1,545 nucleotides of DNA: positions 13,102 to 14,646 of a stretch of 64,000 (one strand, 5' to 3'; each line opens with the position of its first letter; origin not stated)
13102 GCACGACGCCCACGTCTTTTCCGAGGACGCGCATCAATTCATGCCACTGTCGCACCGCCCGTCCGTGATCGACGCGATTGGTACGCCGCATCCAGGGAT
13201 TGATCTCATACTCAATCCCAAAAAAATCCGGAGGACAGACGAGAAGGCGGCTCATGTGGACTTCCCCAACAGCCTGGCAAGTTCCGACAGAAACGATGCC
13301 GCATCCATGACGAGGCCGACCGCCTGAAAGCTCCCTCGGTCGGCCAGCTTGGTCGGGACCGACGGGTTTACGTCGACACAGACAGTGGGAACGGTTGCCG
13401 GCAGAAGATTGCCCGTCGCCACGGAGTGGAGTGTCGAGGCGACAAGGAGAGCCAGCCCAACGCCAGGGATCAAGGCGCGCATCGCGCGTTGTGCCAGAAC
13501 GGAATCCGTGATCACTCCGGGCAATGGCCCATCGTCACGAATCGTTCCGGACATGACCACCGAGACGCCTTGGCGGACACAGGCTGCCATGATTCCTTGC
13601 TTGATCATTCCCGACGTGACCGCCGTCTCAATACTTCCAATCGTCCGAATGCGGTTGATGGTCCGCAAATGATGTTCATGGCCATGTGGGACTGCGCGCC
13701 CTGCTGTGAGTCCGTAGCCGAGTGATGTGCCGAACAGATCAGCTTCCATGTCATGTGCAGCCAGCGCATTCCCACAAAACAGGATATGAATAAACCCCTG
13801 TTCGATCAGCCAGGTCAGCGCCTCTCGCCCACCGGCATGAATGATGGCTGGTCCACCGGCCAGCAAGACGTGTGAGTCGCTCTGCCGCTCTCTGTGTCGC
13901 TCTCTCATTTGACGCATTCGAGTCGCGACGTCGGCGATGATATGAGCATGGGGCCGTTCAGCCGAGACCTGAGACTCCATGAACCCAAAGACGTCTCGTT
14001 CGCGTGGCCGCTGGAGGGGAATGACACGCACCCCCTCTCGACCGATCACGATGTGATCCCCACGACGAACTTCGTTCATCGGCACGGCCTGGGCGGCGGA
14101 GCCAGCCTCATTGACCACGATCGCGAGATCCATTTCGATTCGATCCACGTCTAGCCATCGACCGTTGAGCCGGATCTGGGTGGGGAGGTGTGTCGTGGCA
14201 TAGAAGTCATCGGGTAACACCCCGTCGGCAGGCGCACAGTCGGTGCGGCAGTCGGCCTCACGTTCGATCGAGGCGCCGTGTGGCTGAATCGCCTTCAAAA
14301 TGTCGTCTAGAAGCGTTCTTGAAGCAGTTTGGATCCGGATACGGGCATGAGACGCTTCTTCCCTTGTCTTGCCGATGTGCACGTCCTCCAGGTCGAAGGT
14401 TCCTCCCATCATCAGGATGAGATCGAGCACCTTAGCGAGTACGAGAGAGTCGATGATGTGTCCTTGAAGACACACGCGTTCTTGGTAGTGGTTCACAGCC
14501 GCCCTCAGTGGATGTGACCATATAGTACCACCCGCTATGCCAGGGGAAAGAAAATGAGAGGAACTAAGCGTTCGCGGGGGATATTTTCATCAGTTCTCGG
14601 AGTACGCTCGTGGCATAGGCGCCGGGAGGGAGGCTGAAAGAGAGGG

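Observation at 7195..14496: larC and larB cluster near the cyclodeaminase: candidate nickel-pincer-dependent arginine catabolic system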

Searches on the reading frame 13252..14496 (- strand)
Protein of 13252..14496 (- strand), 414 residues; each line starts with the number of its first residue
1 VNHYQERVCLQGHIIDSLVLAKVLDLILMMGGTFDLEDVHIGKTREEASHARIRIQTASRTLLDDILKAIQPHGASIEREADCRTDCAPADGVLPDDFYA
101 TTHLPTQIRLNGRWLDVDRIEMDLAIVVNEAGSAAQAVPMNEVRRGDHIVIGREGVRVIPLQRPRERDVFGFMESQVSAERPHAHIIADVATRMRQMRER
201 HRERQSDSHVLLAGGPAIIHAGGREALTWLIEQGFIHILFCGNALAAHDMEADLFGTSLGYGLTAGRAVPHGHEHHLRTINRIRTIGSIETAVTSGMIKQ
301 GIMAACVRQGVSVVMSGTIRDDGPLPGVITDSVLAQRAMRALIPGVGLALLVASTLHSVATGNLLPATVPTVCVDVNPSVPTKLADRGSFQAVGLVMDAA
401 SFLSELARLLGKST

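Call 3: search_protein_families(library=ncbifam, proteins=[window:13252-14496:-])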
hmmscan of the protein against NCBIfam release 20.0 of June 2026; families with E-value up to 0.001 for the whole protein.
window:13252-14496:- (414 aa): 4 families
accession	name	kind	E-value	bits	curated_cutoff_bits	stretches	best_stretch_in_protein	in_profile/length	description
TIGR00300.1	TIGR00300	equivalog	9.4e-140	466.1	410.8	1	7-408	5-402/407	ornithine cyclodeaminase, nickel-pincer nucleotide-dependent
NF052231.1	bifunc_ArgZ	exception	3.6e-111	372.5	1025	1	7-412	287-694/696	bifunctional arginine dihydrolase/ornithine cyclodeaminase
NF052526.1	ODC_var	equivalog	2e-74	250.6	440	1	79-411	20-362/364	putative NPN-dependent ornithine cyclodeaminase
NF052581.1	GSU2086_dom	subfamily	2.6e-05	23.9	250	1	191-258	45-113/301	GSU2086 family protein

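Call 4: search_protein_families(library=pfam, proteins=[window:13252-14496:-])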
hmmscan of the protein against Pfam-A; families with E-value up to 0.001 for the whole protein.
window:13252-14496:- (414 aa): 3 families
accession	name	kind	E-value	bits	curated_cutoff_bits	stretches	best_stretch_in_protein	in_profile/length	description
PF21570.3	ArgZ-like_C_2nd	-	6.5e-93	310.7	27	1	189-406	2-213/213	Arginine dihydrolase ArgZ-like, C-terminal, Rossmann fold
PF21571.2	ArgZ-like_C_1st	-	1.3e-31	108.8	27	1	105-187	1-84/84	Arginine dihydrolase ArgZ-like, C-terminal, first region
PF04455.17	Saccharop_dh_N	-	3.1e-30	105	23.5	1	6-103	2-99/100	LOR/SDH bifunctional enzyme conserved region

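Call 11: search_solved_structures(query=window:13252-14496:-, max_evalue=0.001, show_alignments=2)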
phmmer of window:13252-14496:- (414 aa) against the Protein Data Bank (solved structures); distinct sequences matched with E-value up to 0.001: 5.
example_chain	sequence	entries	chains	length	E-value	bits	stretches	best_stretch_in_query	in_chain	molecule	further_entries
3c2q_A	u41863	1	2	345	1.7e-92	313.6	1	87-408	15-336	Uncharacterized conserved protein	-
6lrh_A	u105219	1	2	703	1.5e-90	307.3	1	8-413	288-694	Alr4995 protein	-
6lrf_A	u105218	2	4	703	1.5e-90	307.3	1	8-413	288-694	Alr4995 protein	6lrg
6juy_A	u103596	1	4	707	7.7e-88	298.3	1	8-411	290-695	Sll1336 protein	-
3mgj_A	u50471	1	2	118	1.1e-16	64.1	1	6-112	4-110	Uncharacterized protein MJ1480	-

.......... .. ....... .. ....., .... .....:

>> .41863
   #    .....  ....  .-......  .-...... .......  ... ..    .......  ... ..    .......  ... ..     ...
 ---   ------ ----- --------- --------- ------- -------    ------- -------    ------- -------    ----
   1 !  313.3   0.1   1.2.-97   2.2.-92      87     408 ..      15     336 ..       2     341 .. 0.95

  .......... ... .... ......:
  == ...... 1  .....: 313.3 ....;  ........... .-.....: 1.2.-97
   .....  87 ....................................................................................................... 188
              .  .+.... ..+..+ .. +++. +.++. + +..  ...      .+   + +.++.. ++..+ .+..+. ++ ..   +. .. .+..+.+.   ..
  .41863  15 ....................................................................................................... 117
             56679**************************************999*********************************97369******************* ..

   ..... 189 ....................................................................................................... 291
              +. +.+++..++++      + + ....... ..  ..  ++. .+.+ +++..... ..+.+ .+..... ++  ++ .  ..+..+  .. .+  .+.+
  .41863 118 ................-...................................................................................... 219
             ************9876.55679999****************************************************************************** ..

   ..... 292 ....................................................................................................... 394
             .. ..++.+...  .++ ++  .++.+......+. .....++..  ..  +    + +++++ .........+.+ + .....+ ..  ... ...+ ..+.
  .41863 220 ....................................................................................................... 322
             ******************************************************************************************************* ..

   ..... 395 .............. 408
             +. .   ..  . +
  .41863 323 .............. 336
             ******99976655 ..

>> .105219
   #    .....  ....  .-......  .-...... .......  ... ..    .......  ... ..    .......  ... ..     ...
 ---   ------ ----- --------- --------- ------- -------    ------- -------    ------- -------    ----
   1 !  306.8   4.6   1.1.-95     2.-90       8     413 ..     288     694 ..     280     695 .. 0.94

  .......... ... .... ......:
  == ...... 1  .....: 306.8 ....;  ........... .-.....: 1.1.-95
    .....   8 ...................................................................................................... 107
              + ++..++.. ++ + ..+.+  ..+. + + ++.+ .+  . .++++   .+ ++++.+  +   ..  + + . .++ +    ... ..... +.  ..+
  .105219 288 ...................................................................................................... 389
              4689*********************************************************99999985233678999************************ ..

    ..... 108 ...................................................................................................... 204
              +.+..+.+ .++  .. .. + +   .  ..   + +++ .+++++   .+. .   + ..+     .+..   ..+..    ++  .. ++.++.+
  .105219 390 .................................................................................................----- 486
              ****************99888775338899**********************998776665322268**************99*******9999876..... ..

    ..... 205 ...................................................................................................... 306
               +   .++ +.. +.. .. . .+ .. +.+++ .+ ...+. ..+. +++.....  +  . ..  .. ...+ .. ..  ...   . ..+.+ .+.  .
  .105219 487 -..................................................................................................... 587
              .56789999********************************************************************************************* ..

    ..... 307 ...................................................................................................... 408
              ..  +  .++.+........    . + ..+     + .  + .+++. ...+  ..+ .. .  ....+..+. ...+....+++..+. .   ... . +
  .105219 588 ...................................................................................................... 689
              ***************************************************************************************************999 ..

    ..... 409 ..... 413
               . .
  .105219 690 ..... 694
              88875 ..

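Call 18: find_encoding_contigs(protein=window:13252-14496:-, flank=10000, max_places=6)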
Protein window:13252-14496:- (414 aa): 1 contig read that carries it; 1 place shown.
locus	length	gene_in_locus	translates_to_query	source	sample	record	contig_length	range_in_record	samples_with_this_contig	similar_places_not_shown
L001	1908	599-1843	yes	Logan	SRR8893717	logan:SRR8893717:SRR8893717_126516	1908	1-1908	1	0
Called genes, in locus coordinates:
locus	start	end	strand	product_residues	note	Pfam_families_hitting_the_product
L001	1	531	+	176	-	?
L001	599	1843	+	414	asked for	PF04455:Saccharop_dh_N, PF21571:ArgZ-like_C_1st, PF21570:ArgZ-like_C_2nd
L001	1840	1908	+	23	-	?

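Call 20: find_homologous_proteins(query=window:13252-14496:-, max_evalue=1e-10)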
Query window:13252-14496:- (414 aa): 7987 proteins with E <= 1e-10 among 8000 candidates; the best 120 are listed.
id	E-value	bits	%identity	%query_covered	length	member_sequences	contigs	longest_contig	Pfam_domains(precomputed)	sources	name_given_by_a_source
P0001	1.9e-249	845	92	100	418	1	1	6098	PF21571.3,PF04455.18,PF21570.4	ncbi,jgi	jgi:lysine-ketoglutarate reductase/saccharopine dehydrogenase-like protein (TIGR00300 family)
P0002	2.8e-249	845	92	100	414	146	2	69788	PF21571.3,PF04455.18,PF21570.4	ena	-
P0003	5.1e-249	844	91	100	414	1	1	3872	PF21571.3,PF04455.18,PF21570.4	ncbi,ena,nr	ncbi:MAG TPA: TIGR00300 family protein [Nitrospiraceae bacterium]|nr:TIGR00300 family protein [Nitro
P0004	5.3e-249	844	91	100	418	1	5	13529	PF21571.3,PF04455.18,PF21570.4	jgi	jgi:lysine-ketoglutarate reductase/saccharopine dehydrogenase-like protein (TIGR00300 family)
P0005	8.1e-249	843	91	100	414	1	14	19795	PF21571.3,PF04455.18,PF21570.4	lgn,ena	-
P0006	8.4e-249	843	91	100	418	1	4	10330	PF21571.3,PF04455.18,PF21570.4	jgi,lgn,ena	jgi:lysine-ketoglutarate reductase/saccharopine dehydrogenase-like protein (TIGR00300 family)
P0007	8.7e-249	843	91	100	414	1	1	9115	PF21571.3,PF04455.18,PF21570.4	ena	-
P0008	9.0e-249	843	91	100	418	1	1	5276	PF21571.3,PF04455.18,PF21570.4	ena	-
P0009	1.3e-248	843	91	100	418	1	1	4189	PF21571.3,PF04455.18,PF21570.4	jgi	jgi:lysine-ketoglutarate reductase/saccharopine dehydrogenase-like protein (TIGR00300 family)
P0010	2.2e-248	842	91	100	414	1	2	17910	PF21571.3,PF04455.18,PF21570.4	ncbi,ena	-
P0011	2.3e-248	842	91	100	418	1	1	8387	PF21571.3,PF04455.18,PF21570.4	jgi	jgi:lysine-ketoglutarate reductase/saccharopine dehydrogenase-like protein (TIGR00300 family)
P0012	2.3e-248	842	91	100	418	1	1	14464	PF21571.3,PF04455.18,PF21570.4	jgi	jgi:lysine-ketoglutarate reductase/saccharopine dehydrogenase-like protein (TIGR00300 family)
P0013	2.3e-248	842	91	100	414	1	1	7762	PF21571.3,PF04455.18,PF21570.4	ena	-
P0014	2.8e-248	841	91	100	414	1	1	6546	PF21571.3,PF04455.18,PF21570.4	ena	-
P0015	5.9e-248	840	91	100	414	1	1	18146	PF21571.3,PF04455.18,PF21570.4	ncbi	-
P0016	7.6e-248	840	91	100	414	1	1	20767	PF21571.3,PF04455.18,PF21570.4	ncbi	-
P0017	8.4e-248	840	91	100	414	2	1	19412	PF21571.3,PF04455.18,PF21570.4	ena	-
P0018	1.2e-247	839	91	100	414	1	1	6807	PF21571.3,PF04455.18,PF21570.4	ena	-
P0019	2.2e-247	838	91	100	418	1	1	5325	PF21571.3,PF04455.18,PF21570.4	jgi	jgi:lysine-ketoglutarate reductase/saccharopine dehydrogenase-like protein (TIGR00300 family)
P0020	4.6e-247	837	91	100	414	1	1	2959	PF21571.3,PF04455.18,PF21570.4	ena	-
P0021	1.6e-246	836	91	100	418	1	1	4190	PF21571.3,PF04455.18,PF21570.4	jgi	jgi:lysine-ketoglutarate reductase/saccharopine dehydrogenase-like protein (TIGR00300 family)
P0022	9.0e-246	833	90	100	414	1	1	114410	PF21571.3,PF04455.18,PF21570.4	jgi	-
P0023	1.2e-245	833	91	100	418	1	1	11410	PF21571.3,PF04455.18,PF21570.4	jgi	jgi:lysine-ketoglutarate reductase/saccharopine dehydrogenase-like protein (TIGR00300 family)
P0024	5.7e-245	831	90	100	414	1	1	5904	PF21571.3,PF04455.18,PF21570.4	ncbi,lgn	-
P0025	1.6e-244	829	90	100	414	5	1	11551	PF21571.3,PF04455.18,PF21570.4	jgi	jgi:lysine-ketoglutarate reductase/saccharopine dehydrogenase-like protein (TIGR00300 family)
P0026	1.4e-243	826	90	100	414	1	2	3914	PF21571.3,PF04455.18,PF21570.4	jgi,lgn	jgi:lysine-ketoglutarate reductase/saccharopine dehydrogenase-like protein (TIGR00300 family)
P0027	1.5e-243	826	90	100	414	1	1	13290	PF21571.3,PF04455.18,PF21570.4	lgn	-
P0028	4.9e-243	824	90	100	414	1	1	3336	PF21571.3,PF04455.18,PF21570.4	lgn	-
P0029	1.9e-242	822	90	100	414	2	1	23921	PF21571.3,PF04455.18,PF21570.4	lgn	-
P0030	2.4e-242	822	91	100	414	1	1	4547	PF21571.3,PF04455.18,PF21570.4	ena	-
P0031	7.3e-242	820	90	100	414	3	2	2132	PF21571.3,PF04455.18,PF21570.4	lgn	-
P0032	7.7e-242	820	90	100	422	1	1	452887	PF21571.3,PF04455.18,PF21570.4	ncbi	ncbi:MAG: TIGR00300 family protein [Nitrospira sp.]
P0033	1.6e-241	819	89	100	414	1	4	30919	PF21571.3,PF04455.18,PF21570.4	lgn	-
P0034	4.4e-241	818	89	100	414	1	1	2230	PF21571.3,PF04455.18,PF21570.4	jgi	-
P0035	6.2e-241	817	89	100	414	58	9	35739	PF21571.3,PF04455.18,PF21570.4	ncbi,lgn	-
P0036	7.2e-241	817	89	100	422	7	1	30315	PF21571.3,PF04455.18,PF21570.4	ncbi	-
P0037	1.2e-240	816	88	100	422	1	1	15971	PF21571.3,PF04455.18,PF21570.4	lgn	-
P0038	1.4e-240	816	88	100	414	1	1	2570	PF21571.3,PF04455.18,PF21570.4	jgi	jgi:lysine-ketoglutarate reductase/saccharopine dehydrogenase-like protein (TIGR00300 family)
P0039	4.4e-240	814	89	100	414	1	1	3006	PF21571.3,PF04455.18,PF21570.4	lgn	-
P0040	1.5e-239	813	90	99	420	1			PF21571.3,PF04455.18,PF21570.4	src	-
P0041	2.1e-239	812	90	100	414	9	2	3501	PF21571.3,PF04455.18,PF21570.4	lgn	-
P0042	3.0e-239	812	89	100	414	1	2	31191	PF21571.3,PF04455.18,PF21570.4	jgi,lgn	jgi:lysine-ketoglutarate reductase/saccharopine dehydrogenase-like protein (TIGR00300 family)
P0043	4.8e-239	811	89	100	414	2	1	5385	PF21571.3,PF04455.18,PF21570.4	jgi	jgi:lysine-ketoglutarate reductase/saccharopine dehydrogenase-like protein (TIGR00300 family)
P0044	1.6e-238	809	89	100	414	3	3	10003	PF21571.3,PF04455.18,PF21570.4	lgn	-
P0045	4.2e-238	808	88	100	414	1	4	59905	PF21571.3,PF04455.18,PF21570.4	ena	-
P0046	8.3e-238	807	87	100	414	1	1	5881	PF21571.3,PF04455.18,PF21570.4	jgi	jgi:lysine-ketoglutarate reductase/saccharopine dehydrogenase-like protein (TIGR00300 family)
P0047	2.2e-237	806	89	100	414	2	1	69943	PF21571.3,PF04455.18,PF21570.4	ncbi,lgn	-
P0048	2.8e-237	805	88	100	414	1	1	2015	PF21571.3,PF04455.18,PF21570.4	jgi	jgi:lysine-ketoglutarate reductase/saccharopine dehydrogenase-like protein (TIGR00300 family)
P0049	4.0e-237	805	88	100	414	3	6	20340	PF21571.3,PF04455.18,PF21570.4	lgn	-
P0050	4.1e-237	805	89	100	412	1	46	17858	PF21571.3,PF04455.18,PF21570.4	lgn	-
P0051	5.2e-237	804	87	100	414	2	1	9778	PF21571.3,PF04455.18,PF21570.4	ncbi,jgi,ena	jgi:lysine-ketoglutarate reductase/saccharopine dehydrogenase-like protein (TIGR00300 family)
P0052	8.5e-237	804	89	100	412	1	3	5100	PF21571.3,PF04455.18,PF21570.4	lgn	-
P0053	1.0e-236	803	89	100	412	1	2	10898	PF21571.3,PF04455.18,PF21570.4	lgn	-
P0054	9.8e-235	797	86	100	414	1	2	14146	PF21571.3,PF04455.18,PF21570.4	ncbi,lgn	-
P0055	1.7e-234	796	87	100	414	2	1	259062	PF21571.3,PF04455.18,PF21570.4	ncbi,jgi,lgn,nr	ncbi:MAG: TIGR00300 family protein [Nitrospira sp. BO4]|jgi:lysine-ketoglutarate reductase/saccharop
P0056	2.2e-234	796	86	100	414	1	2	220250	PF21571.3,PF04455.18,PF21570.4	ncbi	-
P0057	3.7e-234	795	86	100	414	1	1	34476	PF21571.3,PF04455.18,PF21570.4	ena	-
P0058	7.0e-234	794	87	100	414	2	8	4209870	PF21571.3,PF04455.18,PF21570.4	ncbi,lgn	ncbi:MAG: TIGR00300 family protein [Nitrospira sp.]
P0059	9.8e-234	794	87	100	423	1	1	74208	PF21571.3,PF04455.18,PF21570.4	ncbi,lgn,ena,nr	ncbi:MAG: hypothetical protein A4E19_11965 [Nitrospira sp. SG-bin1]|nr:MAG: hypothetical protein A4E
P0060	2.2e-233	792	86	100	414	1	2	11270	PF21571.3,PF04455.18,PF21570.4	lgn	-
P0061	8.3e-233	790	85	100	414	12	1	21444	PF21571.3,PF04455.18,PF21570.4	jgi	jgi:lysine-ketoglutarate reductase/saccharopine dehydrogenase-like protein (TIGR00300 family)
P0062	1.2e-232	790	87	100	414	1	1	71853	PF21571.3,PF04455.18,PF21570.4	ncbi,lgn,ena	-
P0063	2.4e-232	789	86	100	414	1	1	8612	PF21571.3,PF04455.18,PF21570.4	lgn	-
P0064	3.3e-232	789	85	100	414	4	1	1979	PF21571.3,PF04455.18,PF21570.4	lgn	-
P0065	5.3e-232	788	86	100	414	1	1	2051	PF21571.3,PF04455.18,PF21570.4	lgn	-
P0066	9.1e-232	787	87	100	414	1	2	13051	PF21571.3,PF04455.18,PF21570.4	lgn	-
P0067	1.3e-231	787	85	100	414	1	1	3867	PF21571.3,PF04455.18,PF21570.4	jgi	jgi:lysine-ketoglutarate reductase/saccharopine dehydrogenase-like protein (TIGR00300 family)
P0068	1.2e-230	783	84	100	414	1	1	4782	PF21571.3,PF04455.18,PF21570.4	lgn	-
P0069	2.5e-230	782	85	100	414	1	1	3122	PF21571.3,PF04455.18,PF21570.4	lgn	-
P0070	2.9e-230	782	85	100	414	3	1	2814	PF21571.3,PF04455.18,PF21570.4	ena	-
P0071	3.2e-230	782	84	100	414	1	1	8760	PF21571.3,PF04455.18,PF21570.4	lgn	-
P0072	5.1e-230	781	85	100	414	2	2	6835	PF21571.3,PF04455.18,PF21570.4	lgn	-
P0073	7.4e-230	781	84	100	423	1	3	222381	PF21571.3,PF04455.18,PF21570.4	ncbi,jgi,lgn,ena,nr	ncbi:MAG: hypothetical protein EWM72_02609 [Nitrospira sp.]|nr:MAG: hypothetical protein EWM72_02609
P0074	1.1e-229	780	85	100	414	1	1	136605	PF21571.3,PF04455.18,PF21570.4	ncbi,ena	-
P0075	1.6e-229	780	84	100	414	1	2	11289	PF21571.3,PF04455.18,PF21570.4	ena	-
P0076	2.1e-229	779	84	100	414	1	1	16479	PF21571.3,PF04455.18,PF21570.4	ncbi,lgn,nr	ncbi:MAG: TIGR00300 family protein [Nitrospira sp.]|nr:TIGR00300 family protein [Nitrospira sp.]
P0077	5.3e-229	778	84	100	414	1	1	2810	PF21571.3,PF04455.18,PF21570.4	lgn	-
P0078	5.5e-229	778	85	100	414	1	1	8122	PF21571.3,PF04455.18,PF21570.4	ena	-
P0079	5.5e-229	778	85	100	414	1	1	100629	PF21571.3,PF04455.18,PF21570.4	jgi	jgi:lysine-ketoglutarate reductase/saccharopine dehydrogenase-like protein (TIGR00300 family)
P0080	6.8e-229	778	85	99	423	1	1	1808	PF21571.3,PF04455.18,PF21570.4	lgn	-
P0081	7.4e-229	777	85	100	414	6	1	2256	PF21571.3,PF04455.18,PF21570.4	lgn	-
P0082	7.5e-229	777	84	100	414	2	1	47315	PF21571.3,PF04455.18,PF21570.4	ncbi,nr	ncbi:MAG: TIGR00300 family protein [Nitrospira sp.]|nr:TIGR00300 family protein [Nitrospira sp.]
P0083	7.8e-229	777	85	100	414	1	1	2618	PF21571.3,PF04455.18,PF21570.4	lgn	-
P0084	1.3e-228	777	84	100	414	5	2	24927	PF21571.3,PF04455.18,PF21570.4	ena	-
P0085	1.5e-228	776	84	100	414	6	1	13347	PF21571.3,PF04455.18,PF21570.4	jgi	jgi:lysine-ketoglutarate reductase/saccharopine dehydrogenase-like protein (TIGR00300 family)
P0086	2.6e-228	776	84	99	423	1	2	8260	PF21571.3,PF04455.18,PF21570.4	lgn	-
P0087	2.6e-228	776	84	99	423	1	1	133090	PF21571.3,PF04455.18,PF21570.4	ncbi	-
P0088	5.5e-228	775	84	100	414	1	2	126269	PF21571.3,PF04455.18,PF21570.4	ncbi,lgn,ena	-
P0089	5.6e-228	775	83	100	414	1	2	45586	PF21571.3,PF04455.18,PF21570.4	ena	-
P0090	1.1e-227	774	84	99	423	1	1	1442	PF21571.3,PF04455.18,PF21570.4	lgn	-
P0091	1.1e-227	774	84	99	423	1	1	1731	PF21571.3,PF04455.18,PF21570.4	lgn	-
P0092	1.9e-227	773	83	100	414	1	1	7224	PF21571.3,PF04455.18,PF21570.4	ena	-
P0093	2.0e-227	773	83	100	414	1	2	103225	PF21571.3,PF04455.18,PF21570.4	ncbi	-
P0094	3.0e-227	772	84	100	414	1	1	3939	PF21571.3,PF04455.18,PF21570.4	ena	-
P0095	5.8e-227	771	83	100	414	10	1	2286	PF21571.3,PF04455.18,PF21570.4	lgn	-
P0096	6.8e-227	771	83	100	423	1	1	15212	PF21571.3,PF04455.18,PF21570.4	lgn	-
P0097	9.7e-227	771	83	100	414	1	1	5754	PF21571.3,PF04455.18,PF21570.4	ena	-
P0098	1.1e-226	770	84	100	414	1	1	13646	PF21571.3,PF04455.18,PF21570.4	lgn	-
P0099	1.2e-226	770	85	100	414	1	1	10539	PF21571.3,PF04455.18,PF21570.4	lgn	-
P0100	1.3e-226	770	84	100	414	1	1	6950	PF21571.3,PF04455.18,PF21570.4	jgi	jgi:lysine-ketoglutarate reductase/saccharopine dehydrogenase-like protein (TIGR00300 family)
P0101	1.6e-226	770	83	100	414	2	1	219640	PF21571.3,PF04455.18,PF21570.4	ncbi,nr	ncbi:MAG: TIGR00300 family protein [Nitrospira sp.]|nr:TIGR00300 family protein [Nitrospira sp.]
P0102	2.8e-226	769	82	100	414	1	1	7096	PF21571.3,PF04455.18,PF21570.4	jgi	jgi:lysine-ketoglutarate reductase/saccharopine dehydrogenase-like protein (TIGR00300 family)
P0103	3.5e-226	769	84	100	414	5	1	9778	PF21571.3,PF04455.18,PF21570.4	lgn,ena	-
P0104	4.5e-226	768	83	100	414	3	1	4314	PF21571.3,PF04455.18,PF21570.4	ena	-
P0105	6.0e-226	768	83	100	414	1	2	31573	PF21571.3,PF04455.18,PF21570.4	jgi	jgi:lysine-ketoglutarate reductase/saccharopine dehydrogenase-like protein (TIGR00300 family)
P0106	6.8e-226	768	83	100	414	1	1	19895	PF21571.3,PF04455.18,PF21570.4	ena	-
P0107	1.0e-225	767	83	100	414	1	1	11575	PF21571.3,PF04455.18,PF21570.4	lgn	-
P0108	1.3e-225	767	83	100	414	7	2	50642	PF21571.3,PF04455.18,PF21570.4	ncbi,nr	ncbi:MAG: TIGR00300 family protein [Nitrospira sp.]|nr:TIGR00300 family protein [Nitrospira sp.]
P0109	1.6e-225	767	84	100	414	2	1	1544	PF21571.3,PF04455.18,PF21570.4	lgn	-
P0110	1.6e-225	767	83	100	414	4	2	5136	PF21571.3,PF04455.18,PF21570.4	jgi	jgi:lysine-ketoglutarate reductase/saccharopine dehydrogenase-like protein (TIGR00300 family)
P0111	1.7e-225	766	83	100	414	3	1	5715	PF21571.3,PF04455.18,PF21570.4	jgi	jgi:lysine-ketoglutarate reductase/saccharopine dehydrogenase-like protein (TIGR00300 family)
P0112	4.2e-225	765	83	100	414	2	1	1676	PF21571.3,PF04455.18,PF21570.4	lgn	-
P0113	4.3e-225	765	84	100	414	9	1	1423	PF21571.3,PF04455.18,PF21570.4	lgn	-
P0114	4.6e-225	765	84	100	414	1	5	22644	PF21571.3,PF04455.18,PF21570.4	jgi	jgi:lysine-ketoglutarate reductase/saccharopine dehydrogenase-like protein (TIGR00300 family)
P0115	4.7e-225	765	83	100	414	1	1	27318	PF21571.3,PF04455.18,PF21570.4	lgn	-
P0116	5.1e-225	765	84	100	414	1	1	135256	PF21571.3,PF04455.18,PF21570.4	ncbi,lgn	ncbi:MAG: TIGR00300 family protein [Nitrospira sp.]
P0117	5.1e-225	765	82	100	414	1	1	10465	PF21571.3,PF04455.18,PF21570.4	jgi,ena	-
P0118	5.9e-225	765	83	100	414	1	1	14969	PF21571.3,PF04455.18,PF21570.4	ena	-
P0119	6.0e-225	765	84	100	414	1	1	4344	PF21571.3,PF04455.18,PF21570.4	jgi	jgi:lysine-ketoglutarate reductase/saccharopine dehydrogenase-like protein (TIGR00300 family)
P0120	6.8e-225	764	83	100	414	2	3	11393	PF21571.3,PF04455.18,PF21570.4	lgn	-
